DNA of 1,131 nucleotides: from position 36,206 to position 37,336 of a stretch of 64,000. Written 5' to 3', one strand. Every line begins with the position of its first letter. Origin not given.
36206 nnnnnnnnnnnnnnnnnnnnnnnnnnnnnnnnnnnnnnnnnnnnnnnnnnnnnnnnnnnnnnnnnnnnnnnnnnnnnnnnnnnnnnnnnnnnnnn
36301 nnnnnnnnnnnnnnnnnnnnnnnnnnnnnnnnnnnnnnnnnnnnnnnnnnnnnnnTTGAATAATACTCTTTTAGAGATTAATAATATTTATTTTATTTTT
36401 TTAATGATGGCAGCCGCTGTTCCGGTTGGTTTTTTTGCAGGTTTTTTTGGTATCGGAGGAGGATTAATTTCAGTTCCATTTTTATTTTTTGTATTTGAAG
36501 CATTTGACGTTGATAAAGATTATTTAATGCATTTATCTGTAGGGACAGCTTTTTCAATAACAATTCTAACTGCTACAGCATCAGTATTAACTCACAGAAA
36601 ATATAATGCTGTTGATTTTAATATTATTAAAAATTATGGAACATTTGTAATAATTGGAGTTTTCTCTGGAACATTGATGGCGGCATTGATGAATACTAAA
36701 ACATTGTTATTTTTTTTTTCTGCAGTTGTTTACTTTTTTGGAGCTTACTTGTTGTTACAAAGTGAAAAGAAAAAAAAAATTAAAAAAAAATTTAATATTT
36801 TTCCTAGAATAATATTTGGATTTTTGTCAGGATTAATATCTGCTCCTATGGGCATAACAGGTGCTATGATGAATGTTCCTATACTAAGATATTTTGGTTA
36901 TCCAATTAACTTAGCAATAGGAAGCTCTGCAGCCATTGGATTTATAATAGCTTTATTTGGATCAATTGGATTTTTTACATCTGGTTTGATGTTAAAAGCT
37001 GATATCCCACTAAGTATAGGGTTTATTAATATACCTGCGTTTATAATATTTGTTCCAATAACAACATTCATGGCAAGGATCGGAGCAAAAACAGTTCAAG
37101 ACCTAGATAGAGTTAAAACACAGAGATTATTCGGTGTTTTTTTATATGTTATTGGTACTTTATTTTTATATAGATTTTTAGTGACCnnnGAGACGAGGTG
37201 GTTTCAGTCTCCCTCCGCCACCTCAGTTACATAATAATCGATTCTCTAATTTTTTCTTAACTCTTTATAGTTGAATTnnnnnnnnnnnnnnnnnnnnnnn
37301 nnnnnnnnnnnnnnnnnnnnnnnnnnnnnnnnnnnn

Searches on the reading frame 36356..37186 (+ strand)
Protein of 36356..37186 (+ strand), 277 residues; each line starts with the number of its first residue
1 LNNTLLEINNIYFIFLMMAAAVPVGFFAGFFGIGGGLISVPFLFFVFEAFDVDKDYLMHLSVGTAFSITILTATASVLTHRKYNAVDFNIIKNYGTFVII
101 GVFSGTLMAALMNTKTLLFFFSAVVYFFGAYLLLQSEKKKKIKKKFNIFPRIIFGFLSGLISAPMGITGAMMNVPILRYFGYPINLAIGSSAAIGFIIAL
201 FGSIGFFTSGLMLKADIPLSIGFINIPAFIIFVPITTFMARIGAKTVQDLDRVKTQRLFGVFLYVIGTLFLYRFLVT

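Call 69: search_protein_families(library=pfam, proteins=[window:36356-37186:+], max_evalue=0.01)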
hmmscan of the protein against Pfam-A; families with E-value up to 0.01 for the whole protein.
window:36356-37186:+ (277 aa): 1 family
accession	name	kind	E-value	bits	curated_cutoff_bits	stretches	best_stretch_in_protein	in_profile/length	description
PF01925.25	TauE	-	2.7e-38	132.4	32.6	1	18-268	2-235/237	Sulfite exporter TauE/SafE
